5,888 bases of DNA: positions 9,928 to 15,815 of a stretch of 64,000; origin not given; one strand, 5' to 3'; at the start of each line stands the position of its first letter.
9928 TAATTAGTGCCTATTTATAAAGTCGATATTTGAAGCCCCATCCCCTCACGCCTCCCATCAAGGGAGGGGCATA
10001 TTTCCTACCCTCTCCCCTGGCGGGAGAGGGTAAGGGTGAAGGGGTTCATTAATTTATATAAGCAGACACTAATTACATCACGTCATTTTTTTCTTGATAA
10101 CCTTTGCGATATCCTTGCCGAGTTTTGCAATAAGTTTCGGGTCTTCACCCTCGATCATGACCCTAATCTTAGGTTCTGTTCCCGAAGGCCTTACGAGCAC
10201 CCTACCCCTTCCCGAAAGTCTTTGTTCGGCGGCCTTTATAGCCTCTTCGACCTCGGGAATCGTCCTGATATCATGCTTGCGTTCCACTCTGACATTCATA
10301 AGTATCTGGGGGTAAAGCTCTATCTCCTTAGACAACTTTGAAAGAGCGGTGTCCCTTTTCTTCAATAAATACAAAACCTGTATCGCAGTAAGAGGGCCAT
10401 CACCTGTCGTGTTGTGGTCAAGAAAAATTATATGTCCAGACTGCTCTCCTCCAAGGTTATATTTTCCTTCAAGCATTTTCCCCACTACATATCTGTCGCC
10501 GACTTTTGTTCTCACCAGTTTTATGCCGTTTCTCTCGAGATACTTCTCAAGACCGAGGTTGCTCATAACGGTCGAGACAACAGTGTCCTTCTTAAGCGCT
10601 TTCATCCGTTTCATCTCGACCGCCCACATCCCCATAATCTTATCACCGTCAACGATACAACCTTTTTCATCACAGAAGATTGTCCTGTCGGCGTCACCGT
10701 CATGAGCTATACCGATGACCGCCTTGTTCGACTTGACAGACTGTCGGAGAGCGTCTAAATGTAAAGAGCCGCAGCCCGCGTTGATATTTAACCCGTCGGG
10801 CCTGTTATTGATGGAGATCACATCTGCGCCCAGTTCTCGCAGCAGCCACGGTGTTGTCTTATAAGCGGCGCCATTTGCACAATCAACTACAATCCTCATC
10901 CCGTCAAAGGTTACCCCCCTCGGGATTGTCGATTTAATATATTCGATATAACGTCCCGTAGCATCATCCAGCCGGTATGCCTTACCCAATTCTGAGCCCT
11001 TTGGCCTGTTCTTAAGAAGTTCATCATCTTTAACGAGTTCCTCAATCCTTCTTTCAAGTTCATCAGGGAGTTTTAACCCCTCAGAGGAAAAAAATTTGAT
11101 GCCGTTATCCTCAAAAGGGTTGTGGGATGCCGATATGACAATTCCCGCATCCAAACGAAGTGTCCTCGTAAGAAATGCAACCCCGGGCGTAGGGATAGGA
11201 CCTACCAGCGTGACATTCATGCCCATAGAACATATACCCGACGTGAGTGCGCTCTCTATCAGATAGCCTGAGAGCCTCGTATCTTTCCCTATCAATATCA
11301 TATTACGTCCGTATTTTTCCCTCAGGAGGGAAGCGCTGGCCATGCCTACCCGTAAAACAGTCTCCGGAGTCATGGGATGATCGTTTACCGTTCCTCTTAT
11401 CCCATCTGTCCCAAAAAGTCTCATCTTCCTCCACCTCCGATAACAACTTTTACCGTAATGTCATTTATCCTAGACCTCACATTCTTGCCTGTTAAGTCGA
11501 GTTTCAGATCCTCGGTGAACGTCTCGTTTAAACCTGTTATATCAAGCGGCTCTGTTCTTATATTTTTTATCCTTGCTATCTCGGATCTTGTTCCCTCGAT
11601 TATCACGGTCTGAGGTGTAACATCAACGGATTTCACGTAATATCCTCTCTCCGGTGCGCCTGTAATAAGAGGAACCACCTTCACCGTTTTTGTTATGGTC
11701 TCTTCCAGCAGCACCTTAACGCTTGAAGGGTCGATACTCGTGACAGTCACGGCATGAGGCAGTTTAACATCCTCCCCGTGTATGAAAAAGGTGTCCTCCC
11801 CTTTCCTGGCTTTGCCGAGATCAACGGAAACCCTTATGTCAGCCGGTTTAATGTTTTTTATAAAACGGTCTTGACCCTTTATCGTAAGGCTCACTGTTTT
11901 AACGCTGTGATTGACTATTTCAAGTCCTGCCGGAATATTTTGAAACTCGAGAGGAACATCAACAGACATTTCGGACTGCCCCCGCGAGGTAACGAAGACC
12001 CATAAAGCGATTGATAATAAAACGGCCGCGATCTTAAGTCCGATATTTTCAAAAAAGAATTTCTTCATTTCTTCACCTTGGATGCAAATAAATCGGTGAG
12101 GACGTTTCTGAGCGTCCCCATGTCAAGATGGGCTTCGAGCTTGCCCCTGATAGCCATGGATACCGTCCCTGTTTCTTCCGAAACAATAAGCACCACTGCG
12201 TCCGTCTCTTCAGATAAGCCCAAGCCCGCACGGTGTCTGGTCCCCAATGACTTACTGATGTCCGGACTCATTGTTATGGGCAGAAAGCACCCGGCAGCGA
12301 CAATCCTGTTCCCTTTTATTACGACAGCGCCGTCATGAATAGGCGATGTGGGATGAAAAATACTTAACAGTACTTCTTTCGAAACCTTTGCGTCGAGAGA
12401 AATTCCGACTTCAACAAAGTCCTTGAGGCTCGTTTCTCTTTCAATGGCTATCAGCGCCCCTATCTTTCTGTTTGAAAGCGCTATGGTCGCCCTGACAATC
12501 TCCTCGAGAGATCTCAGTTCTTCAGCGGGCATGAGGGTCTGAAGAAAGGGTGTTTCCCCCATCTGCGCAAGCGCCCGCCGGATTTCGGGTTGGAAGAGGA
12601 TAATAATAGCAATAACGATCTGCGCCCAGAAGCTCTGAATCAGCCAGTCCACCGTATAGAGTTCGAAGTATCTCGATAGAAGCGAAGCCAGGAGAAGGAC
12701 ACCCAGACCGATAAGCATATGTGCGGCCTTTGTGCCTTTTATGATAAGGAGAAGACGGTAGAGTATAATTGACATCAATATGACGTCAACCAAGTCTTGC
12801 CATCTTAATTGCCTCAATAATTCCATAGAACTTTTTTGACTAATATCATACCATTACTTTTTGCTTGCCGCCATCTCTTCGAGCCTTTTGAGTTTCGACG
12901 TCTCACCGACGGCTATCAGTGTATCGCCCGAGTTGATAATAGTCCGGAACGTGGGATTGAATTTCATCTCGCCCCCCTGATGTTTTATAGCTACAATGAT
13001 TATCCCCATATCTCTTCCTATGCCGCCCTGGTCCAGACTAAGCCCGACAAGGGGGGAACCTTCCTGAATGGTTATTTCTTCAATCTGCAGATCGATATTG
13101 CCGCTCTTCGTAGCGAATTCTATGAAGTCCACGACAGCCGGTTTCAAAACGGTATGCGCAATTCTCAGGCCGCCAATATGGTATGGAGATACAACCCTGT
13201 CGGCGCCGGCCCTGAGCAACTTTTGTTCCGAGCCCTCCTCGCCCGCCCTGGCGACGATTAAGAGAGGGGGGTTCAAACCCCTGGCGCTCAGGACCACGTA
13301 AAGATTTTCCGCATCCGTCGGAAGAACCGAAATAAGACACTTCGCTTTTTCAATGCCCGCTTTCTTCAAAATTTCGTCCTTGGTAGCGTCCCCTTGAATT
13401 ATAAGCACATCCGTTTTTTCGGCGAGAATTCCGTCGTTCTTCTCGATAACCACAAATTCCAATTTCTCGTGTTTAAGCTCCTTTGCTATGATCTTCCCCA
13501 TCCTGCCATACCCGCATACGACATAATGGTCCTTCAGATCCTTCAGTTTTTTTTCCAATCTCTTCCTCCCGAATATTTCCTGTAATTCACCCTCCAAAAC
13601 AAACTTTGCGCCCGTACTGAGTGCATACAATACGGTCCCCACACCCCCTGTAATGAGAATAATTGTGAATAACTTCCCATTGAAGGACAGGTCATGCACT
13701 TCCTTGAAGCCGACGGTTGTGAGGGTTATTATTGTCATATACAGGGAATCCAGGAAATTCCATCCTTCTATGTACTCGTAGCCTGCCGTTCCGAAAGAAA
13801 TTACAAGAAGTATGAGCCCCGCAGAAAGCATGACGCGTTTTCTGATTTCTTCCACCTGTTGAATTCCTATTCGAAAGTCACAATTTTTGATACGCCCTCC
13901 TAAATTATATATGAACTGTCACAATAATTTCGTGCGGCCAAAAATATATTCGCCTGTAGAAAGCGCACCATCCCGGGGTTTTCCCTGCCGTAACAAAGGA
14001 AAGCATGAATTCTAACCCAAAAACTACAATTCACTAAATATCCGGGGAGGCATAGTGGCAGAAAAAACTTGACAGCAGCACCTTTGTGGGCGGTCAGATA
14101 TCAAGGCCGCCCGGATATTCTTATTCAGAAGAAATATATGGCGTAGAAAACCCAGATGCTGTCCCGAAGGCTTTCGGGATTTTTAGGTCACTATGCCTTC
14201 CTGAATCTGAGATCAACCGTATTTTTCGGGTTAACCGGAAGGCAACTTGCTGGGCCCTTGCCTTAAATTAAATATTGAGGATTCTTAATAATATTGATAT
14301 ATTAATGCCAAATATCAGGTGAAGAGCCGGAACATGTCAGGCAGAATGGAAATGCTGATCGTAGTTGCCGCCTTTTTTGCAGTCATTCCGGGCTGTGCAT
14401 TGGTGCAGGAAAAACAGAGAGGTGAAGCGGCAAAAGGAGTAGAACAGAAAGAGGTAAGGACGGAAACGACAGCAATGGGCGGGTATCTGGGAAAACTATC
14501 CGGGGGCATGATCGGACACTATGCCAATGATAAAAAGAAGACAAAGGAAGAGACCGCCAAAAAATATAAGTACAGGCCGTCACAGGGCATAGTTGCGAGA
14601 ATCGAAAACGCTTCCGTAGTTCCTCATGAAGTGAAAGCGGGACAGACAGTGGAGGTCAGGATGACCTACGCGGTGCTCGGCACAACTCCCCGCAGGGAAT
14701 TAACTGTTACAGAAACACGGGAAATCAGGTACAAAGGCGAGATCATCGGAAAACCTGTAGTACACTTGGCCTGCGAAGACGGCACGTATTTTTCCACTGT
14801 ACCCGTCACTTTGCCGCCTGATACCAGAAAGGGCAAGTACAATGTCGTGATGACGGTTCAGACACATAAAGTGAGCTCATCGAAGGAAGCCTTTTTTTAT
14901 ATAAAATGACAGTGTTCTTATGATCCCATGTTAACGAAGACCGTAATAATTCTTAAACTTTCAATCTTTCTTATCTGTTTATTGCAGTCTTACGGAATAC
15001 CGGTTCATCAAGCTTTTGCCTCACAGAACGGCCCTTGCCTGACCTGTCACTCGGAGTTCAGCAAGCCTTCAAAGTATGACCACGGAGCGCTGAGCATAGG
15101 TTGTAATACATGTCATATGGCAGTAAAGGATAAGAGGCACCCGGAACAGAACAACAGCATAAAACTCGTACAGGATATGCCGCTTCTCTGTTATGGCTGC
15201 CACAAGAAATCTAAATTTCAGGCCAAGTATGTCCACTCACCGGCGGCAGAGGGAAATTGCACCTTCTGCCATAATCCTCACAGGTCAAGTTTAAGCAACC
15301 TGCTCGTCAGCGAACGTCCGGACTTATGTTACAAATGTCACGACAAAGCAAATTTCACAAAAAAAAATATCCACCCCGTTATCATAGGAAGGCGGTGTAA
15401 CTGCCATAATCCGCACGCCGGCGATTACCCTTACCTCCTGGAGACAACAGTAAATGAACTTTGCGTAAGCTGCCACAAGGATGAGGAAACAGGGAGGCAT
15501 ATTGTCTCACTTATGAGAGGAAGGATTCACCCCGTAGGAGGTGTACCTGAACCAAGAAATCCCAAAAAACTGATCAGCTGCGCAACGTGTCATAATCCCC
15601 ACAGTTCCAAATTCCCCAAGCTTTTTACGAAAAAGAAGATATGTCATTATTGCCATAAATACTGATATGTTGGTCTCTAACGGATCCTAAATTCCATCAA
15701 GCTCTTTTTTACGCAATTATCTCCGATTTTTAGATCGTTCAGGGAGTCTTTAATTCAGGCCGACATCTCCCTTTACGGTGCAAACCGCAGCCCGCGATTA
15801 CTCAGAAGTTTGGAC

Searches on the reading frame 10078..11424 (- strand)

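Call 28: search_protein_families(library=ncbifam, proteins=[window:10078-11424:-], max_evalue=0.00001)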
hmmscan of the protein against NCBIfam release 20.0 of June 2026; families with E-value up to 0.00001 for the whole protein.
window:10078-11424:- (448 aa): 7 families
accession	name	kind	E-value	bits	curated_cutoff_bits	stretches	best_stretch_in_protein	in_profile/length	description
TIGR01455.1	glmM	equivalog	4.7e-186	618.8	447.55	1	4-444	1-441/442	phosphoglucosamine mutase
TIGR03990.1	Arch_GlmM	equivalog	1.7e-108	363.3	439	1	1-442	1-443/444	phosphoglucosamine mutase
NF007088.0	PRK09542.1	equivalog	4.2e-46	157.9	618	1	7-445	15-455/456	phosphomannomutase/phosphoglucomutase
NF046027.1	PhglucPhmanMutPgmG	equivalog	4.2e-40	137.8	600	1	9-404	15-402/460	phosphoglucomutase/phosphomannomutase PgmG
NF011943.0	PRK15414.1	subfamily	1.2e-24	87.2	801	1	8-425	11-435/456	phosphomannomutase CpsG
TIGR01132.1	pgm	equivalog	1.2e-12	47.1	778.05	1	4-142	42-187/546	phosphoglucomutase (alpha-D-glucose-1,6-bisphosphate-dependent)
NF005737.0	PRK07564.1-1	equivalog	1.4e-08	33.9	378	0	41-127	51-143/543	alpha-D-glucose phosphate-specific phosphoglucomutase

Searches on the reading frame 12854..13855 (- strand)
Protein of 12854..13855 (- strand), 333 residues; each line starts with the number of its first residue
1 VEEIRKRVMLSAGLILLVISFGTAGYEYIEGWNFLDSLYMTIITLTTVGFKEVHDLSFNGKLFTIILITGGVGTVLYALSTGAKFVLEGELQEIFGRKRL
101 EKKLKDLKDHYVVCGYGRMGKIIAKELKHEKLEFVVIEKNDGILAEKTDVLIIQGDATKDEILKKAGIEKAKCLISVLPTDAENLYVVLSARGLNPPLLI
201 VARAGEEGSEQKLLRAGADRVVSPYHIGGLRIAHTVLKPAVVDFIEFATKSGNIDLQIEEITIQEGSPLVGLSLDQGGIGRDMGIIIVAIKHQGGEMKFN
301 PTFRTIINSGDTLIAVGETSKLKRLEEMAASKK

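Call 11: search_protein_families(library=pfam, proteins=[window:12854-13855:-], max_evalue=0.01)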
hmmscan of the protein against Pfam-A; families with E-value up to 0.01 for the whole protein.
window:12854-13855:- (333 aa): 4 families
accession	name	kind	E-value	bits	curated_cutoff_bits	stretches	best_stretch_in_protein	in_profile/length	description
PF02254.24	TrkA_N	-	8.6e-31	107.1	23.8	1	111-224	1-116/116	TrkA-N domain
PF07885.22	Ion_trans_2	-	9.9e-15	54.6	22.5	1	14-86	2-77/79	Ion channel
PF02080.26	TrkA_C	-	1.2e-12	48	27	1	259-328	2-69/71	TrkA-C domain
PF22614.2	Slo-like_RCK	-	0.00033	20.7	24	0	108-175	3-84/119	Calcium-activated potassium channel slowpoke-like RCK domain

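Call 16: find_encoding_contigs(protein=window:12854-13855:-, flank=10000, max_places=10)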
Protein window:12854-13855:- (333 aa): no gene with exactly this product is on record in the collection.

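Call 29: find_homologous_proteins(query=window:12854-13855:-, max_evalue=1e-20)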
Query window:12854-13855:- (333 aa): 7280 proteins with E <= 1e-20 among 8000 candidates; the best 120 are listed.
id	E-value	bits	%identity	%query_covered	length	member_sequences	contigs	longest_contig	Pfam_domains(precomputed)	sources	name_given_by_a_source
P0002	1.4e-209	713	100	100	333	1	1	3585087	PF02080.27,PF02254.25,PF07885.23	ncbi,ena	-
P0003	1.3e-192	657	92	100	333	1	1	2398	PF02080.27,PF02254.25,PF07885.23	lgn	-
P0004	1.8e-186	637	90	100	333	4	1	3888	PF02080.27,PF02254.25,PF07885.23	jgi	jgi:voltage-gated potassium channel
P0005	6.1e-184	628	88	100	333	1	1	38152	PF02080.27,PF02254.25,PF07885.23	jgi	jgi:voltage-gated potassium channel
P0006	2.6e-178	610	85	100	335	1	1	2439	PF02080.27,PF02254.25,PF07885.23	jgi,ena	-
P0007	3.5e-178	609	86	100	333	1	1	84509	PF02080.27,PF02254.25,PF07885.23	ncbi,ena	-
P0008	3.0e-177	606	86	100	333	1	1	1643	PF02080.27,PF02254.25,PF07885.23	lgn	-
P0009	6.6e-177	605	85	100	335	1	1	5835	PF02080.27,PF02254.25,PF07885.23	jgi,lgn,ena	-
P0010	7.4e-177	605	85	100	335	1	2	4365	PF02080.27,PF02254.25,PF07885.23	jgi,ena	-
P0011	9.9e-177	605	85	100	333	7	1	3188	PF02080.27,PF02254.25,PF07885.23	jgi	-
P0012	2.6e-175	600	85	100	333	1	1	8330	PF02080.27,PF02254.25,PF07885.23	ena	-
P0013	1.0e-174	598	83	100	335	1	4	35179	PF02080.27,PF02254.25,PF07885.23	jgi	jgi:voltage-gated potassium channel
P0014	1.1e-174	598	84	100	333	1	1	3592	PF02080.27,PF02254.25,PF07885.23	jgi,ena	-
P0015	1.7e-174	597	83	100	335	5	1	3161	PF02080.27,PF02254.25,PF07885.23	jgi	jgi:voltage-gated potassium channel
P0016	4.9e-174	596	83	100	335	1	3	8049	PF02080.27,PF02254.25,PF07885.23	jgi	jgi:voltage-gated potassium channel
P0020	1.1e-172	591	82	100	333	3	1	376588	PF02080.27,PF02254.25,PF07885.23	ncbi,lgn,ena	-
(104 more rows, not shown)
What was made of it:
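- On Correia / ERIC families: The host is Nitrospirota-like (call 29).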

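Call 30: find_encoding_contigs(protein=P0002, flank=10000, max_places=3)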
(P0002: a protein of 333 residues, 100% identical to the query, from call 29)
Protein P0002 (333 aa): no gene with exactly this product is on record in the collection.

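Call 31: find_encoding_contigs(protein=P0005, flank=6000, max_places=3)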
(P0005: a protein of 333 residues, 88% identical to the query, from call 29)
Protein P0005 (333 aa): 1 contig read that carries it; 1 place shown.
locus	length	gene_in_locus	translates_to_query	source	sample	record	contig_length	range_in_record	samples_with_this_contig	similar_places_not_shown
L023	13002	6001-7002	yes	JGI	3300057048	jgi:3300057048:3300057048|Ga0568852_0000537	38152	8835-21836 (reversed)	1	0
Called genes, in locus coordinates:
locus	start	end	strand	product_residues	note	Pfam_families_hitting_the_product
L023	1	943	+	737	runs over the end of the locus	PF00515:TPR_1, PF13424:TPR_12, PF00515:TPR_1, PF13414:TPR_11, PF13424:TPR_12, PF13432:TPR_16, PF00515:TPR_1, PF13414:TPR_11, +34 more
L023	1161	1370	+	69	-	-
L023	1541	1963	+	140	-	PF12953:DUF3842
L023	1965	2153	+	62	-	PF10133:CooT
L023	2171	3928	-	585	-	PF02310:B12-binding, PF04055:Radical_SAM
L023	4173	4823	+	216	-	PF03692:CxxCxxCC (weak)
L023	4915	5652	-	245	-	PF14522:Cytochrome_C7 (faint), PF09699:Paired_CXXCH_1, PF14537:Cytochrom_c3_2 (weak), PF09699:Paired_CXXCH_1 (weak)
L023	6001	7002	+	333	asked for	PF07885:Ion_trans_2, PF02254:TrkA_N, PF02080:TrkA_C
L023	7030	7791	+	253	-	PF19293:CdaA_N (weak), PF02457:DAC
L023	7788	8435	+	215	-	PF07949:YbbR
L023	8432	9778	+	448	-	PF02878:PGM_PMM_I, PF02879:PGM_PMM_II, PF02880:PGM_PMM_III, PF00408:PGM_PMM_IV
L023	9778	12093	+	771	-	PF03772:Competence, PF00753:Lactamase_B, PF12706:Lactamase_B_2 (faint), PF23023:Anti-Pycsar_Apyc1 (weak)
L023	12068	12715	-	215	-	PF01300:Sua5_yciO_yrdC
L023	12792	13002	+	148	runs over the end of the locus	-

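Call 32: find_encoding_contigs(protein=P0007, flank=6000, max_places=3)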
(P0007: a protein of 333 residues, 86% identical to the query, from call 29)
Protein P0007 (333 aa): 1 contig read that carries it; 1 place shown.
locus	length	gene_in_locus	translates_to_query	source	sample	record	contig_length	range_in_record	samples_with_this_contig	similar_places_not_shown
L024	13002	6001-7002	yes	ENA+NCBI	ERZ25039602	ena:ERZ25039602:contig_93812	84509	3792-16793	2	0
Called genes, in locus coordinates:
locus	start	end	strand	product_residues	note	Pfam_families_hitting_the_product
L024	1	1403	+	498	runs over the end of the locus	PF00497:SBP_bac_3, PF00528:BPD_transp_1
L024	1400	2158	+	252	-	PF02463:SMC_N (faint), PF00005:ABC_tran, PF13304:AAA_21 (faint)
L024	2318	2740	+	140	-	PF12953:DUF3842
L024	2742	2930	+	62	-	PF10133:CooT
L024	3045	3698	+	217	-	PF03692:CxxCxxCC (faint)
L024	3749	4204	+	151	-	PF03692:CxxCxxCC (weak)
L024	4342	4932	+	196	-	-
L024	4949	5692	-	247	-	PF14522:Cytochrome_C7 (faint), PF22113:Mtrc-MtrF_II-IV_dom (faint), PF09699:Paired_CXXCH_1, PF14537:Cytochrom_c3_2 (weak), PF09699:Paired_CXXCH_1 (weak)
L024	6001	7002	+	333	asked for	PF07885:Ion_trans_2, PF02254:TrkA_N, PF02080:TrkA_C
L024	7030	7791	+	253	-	PF19293:CdaA_N (weak), PF02457:DAC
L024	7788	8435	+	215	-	PF07949:YbbR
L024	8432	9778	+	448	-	PF02878:PGM_PMM_I, PF02879:PGM_PMM_II, PF02880:PGM_PMM_III, PF00408:PGM_PMM_IV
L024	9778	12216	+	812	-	PF03772:Competence, PF00753:Lactamase_B, PF23023:Anti-Pycsar_Apyc1 (faint)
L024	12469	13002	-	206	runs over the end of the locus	PF01300:Sua5_yciO_yrdC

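Call 35: find_encoding_contigs(protein=P0003, flank=6000, max_places=3)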
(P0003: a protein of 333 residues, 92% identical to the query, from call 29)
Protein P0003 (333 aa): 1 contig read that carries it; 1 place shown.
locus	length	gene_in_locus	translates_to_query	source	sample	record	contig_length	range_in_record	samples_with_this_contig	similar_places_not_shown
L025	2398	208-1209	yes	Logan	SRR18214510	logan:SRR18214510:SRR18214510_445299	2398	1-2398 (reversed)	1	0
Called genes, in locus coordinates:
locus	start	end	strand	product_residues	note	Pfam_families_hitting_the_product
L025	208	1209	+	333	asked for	PF07885:Ion_trans_2, PF02254:TrkA_N, PF02080:TrkA_C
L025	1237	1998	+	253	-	PF19293:CdaA_N (weak), PF02457:DAC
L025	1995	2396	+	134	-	?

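Call 36: find_encoding_contigs(protein=P0004, flank=6000, max_places=3)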
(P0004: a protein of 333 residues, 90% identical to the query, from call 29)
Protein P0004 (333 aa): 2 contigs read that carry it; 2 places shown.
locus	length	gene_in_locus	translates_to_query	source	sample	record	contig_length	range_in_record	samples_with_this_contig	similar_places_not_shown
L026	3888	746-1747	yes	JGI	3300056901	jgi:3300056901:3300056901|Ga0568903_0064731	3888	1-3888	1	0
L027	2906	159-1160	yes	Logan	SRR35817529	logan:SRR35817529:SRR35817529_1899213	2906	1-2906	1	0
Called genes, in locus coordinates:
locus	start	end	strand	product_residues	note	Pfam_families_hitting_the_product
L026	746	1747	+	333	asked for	PF07885:Ion_trans_2, PF02254:TrkA_N, PF02080:TrkA_C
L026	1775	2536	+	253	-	PF19293:CdaA_N (weak), PF02457:DAC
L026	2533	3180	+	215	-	PF07949:YbbR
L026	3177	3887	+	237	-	?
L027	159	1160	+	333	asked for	PF07885:Ion_trans_2, PF02254:TrkA_N, PF02080:TrkA_C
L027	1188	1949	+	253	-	PF19293:CdaA_N (weak), PF02457:DAC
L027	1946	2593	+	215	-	PF07949:YbbR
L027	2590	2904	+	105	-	?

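Call 38: list_cluster_members(proteins=[P0002, P0007, P0020])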
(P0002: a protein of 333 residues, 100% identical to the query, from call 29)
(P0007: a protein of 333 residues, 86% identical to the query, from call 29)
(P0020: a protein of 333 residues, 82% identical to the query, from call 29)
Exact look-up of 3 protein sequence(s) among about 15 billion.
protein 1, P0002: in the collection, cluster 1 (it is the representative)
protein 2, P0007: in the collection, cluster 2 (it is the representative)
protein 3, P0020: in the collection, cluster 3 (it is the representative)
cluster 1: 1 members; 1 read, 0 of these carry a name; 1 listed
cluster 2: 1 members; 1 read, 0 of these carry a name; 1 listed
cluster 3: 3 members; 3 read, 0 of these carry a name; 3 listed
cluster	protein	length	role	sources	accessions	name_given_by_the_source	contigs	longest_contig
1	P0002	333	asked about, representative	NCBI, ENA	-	-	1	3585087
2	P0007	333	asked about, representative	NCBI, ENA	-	-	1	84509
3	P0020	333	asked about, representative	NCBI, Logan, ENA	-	-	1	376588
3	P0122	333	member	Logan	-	-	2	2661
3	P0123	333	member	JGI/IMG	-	-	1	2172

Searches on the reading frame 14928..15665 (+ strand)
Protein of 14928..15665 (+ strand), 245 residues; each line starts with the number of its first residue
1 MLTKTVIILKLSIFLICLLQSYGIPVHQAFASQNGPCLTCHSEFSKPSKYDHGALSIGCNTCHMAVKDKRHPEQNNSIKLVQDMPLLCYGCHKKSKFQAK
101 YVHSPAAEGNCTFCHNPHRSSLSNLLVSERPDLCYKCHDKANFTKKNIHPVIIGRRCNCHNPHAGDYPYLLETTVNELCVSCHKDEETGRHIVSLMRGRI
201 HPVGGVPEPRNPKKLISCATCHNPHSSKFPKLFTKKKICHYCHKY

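Call 11: search_protein_families(library=pfam, proteins=[window:14928-15665:+], max_evalue=0.01)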
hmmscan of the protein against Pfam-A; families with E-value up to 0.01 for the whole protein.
window:14928-15665:+ (245 aa): 5 families
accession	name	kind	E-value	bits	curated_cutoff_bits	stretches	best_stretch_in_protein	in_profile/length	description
PF09699.15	Paired_CXXCH_1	-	4.4e-37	125.9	20.6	4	103-141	1-39/41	Doubled CXXCH motif (Paired_CXXCH_1)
PF14537.11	Cytochrom_c3_2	-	5.7e-11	43.2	25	2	157-244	7-79/79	Cytochrome c3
PF14522.11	Cytochrome_C7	-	3.7e-08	33.5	24.8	1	52-116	8-67/67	Cytochrome c7 and related cytochrome c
PF22113.1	Mtrc-MtrF_II-IV_dom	-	1.6e-05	25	30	2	34-142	6-131/176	Outer membrane cytochrome MtrC/MtrF-like, domains II/IV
PF02085.21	Cytochrom_CIII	-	0.0011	19.7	22.9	1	27-115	25-101/101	Class III cytochrome C family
